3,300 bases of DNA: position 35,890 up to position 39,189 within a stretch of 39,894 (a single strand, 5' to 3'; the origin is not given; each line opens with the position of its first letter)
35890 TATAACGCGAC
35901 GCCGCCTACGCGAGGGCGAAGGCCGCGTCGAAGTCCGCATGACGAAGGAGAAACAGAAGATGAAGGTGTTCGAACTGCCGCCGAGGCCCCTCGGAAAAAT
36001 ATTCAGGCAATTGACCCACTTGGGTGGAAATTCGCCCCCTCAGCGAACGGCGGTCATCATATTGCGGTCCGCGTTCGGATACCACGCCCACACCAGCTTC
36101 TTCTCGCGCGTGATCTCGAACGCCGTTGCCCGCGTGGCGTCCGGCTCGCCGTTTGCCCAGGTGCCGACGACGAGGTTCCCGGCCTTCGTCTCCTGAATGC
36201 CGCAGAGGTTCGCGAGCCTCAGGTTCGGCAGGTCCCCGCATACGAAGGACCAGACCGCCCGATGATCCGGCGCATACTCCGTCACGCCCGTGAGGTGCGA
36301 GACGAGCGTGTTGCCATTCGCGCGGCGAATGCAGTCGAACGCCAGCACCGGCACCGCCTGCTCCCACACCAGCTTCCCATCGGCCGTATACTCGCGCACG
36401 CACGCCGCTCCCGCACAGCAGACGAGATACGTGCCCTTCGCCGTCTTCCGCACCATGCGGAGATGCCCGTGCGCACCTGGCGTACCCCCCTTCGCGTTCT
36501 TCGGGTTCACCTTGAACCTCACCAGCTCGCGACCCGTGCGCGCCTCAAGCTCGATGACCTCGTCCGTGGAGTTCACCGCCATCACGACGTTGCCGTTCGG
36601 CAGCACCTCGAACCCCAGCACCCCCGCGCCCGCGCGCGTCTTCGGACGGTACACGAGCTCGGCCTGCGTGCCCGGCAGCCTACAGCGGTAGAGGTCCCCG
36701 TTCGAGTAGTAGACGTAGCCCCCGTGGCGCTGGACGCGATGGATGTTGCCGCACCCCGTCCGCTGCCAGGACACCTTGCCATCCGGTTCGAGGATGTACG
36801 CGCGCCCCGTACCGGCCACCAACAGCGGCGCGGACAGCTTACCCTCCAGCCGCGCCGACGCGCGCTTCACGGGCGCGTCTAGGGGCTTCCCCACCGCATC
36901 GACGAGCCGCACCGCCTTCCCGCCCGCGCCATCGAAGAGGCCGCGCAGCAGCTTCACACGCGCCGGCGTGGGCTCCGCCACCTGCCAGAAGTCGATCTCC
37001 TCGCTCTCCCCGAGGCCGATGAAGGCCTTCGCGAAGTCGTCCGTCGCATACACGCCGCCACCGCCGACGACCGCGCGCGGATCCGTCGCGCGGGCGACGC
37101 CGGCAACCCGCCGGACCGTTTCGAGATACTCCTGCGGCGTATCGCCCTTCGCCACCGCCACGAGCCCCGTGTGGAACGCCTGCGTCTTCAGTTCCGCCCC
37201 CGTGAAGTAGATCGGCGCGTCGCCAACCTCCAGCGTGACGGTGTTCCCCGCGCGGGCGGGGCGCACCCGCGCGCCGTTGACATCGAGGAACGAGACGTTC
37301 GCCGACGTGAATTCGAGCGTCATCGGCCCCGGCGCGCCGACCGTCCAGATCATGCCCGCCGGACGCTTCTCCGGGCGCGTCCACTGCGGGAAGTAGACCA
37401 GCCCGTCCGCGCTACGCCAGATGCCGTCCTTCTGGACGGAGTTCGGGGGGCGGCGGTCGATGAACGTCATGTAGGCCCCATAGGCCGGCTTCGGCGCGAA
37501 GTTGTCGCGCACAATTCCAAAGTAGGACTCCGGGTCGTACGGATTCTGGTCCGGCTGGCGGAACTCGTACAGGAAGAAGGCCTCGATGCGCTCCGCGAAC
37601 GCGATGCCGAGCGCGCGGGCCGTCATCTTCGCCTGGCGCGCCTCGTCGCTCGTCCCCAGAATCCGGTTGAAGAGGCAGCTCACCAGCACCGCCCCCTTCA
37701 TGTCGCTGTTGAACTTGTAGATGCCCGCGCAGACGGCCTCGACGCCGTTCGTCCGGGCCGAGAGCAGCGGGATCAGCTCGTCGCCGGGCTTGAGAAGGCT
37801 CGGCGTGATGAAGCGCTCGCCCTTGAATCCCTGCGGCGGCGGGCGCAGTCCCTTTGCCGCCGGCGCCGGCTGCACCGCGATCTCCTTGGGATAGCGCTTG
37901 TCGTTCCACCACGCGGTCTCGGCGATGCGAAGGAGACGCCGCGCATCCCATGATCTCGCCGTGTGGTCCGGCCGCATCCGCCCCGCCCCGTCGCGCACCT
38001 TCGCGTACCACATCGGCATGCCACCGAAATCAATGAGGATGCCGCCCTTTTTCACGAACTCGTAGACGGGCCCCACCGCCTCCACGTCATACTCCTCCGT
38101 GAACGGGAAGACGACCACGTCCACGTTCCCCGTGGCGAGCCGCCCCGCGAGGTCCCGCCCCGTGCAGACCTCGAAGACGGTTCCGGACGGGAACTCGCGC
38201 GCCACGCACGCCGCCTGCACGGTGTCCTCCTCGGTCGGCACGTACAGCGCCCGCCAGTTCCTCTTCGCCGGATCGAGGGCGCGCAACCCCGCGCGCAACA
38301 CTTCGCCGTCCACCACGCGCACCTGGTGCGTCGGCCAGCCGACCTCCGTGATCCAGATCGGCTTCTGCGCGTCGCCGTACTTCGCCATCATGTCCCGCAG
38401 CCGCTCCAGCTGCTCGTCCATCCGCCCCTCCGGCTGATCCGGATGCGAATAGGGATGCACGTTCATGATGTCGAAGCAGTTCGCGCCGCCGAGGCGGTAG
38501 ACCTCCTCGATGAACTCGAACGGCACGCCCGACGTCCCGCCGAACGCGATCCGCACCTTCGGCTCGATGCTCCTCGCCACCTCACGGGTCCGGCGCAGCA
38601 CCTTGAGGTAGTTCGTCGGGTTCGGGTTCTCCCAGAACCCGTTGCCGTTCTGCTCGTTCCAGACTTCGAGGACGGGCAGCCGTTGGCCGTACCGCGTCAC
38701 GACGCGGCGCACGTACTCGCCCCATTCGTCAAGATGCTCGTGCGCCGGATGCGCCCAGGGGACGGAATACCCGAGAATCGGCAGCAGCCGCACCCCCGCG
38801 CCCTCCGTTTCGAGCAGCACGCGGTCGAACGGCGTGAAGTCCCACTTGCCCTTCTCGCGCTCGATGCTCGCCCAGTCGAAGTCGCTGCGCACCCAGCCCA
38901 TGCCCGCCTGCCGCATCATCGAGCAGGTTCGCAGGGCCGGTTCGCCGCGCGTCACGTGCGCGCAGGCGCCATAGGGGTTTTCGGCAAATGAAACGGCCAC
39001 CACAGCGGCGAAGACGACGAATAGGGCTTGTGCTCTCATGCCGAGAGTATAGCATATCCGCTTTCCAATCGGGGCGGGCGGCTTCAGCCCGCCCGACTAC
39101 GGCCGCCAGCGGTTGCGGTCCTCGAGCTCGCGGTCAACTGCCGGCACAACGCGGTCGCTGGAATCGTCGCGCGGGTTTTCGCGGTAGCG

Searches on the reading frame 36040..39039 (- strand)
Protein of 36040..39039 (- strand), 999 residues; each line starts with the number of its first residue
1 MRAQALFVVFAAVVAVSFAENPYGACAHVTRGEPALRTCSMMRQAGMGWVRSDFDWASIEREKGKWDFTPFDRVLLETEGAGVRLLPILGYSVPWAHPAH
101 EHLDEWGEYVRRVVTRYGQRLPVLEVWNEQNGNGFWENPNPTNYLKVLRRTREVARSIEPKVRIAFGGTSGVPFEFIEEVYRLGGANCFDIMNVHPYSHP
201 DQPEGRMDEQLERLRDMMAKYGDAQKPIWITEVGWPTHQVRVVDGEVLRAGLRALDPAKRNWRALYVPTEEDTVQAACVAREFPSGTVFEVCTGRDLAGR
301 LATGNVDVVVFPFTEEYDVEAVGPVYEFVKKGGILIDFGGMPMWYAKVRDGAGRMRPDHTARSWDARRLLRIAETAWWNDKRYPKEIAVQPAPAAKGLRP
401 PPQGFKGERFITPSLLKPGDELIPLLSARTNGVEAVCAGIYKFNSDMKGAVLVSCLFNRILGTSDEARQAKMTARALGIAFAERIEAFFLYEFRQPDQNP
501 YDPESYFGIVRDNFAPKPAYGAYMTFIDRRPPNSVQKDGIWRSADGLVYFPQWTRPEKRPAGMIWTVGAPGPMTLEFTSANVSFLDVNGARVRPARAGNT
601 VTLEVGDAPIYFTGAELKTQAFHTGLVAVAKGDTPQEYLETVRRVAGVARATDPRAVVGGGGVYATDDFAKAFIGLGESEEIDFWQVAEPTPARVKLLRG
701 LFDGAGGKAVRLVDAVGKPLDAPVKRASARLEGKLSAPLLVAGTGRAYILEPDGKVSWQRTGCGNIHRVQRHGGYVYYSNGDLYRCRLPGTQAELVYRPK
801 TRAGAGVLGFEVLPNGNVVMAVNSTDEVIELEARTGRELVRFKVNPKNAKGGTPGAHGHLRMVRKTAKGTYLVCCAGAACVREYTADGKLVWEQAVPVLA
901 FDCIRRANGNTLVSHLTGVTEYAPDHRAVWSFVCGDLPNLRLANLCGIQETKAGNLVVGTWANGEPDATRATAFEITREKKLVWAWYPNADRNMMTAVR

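Call 29: search_protein_families(library=pfam, proteins=[window:36040-39039:-], max_evalue=0.01)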
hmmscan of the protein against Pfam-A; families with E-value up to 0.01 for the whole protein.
window:36040-39039:- (999 aa): 4 families
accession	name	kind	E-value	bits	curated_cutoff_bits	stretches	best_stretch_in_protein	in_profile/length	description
PF22701.2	Mala_s_1-like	-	1.7e-06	28.4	27.5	1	774-914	10-146/195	Mal s 1 allergenic protein-like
PF02449.21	Glyco_hydro_42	-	0.0006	19.7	21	1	38-83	15-61/376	Beta-galactosidase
PF13360.13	PQQ_2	-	0.00082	19.5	27.6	1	753-895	12-100/233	Outer membrane protein assembly factor BamB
PF11790.14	Glyco_hydro_cc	-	0.0018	18.3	21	1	175-234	126-172/237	Glycosyl hydrolase catalytic core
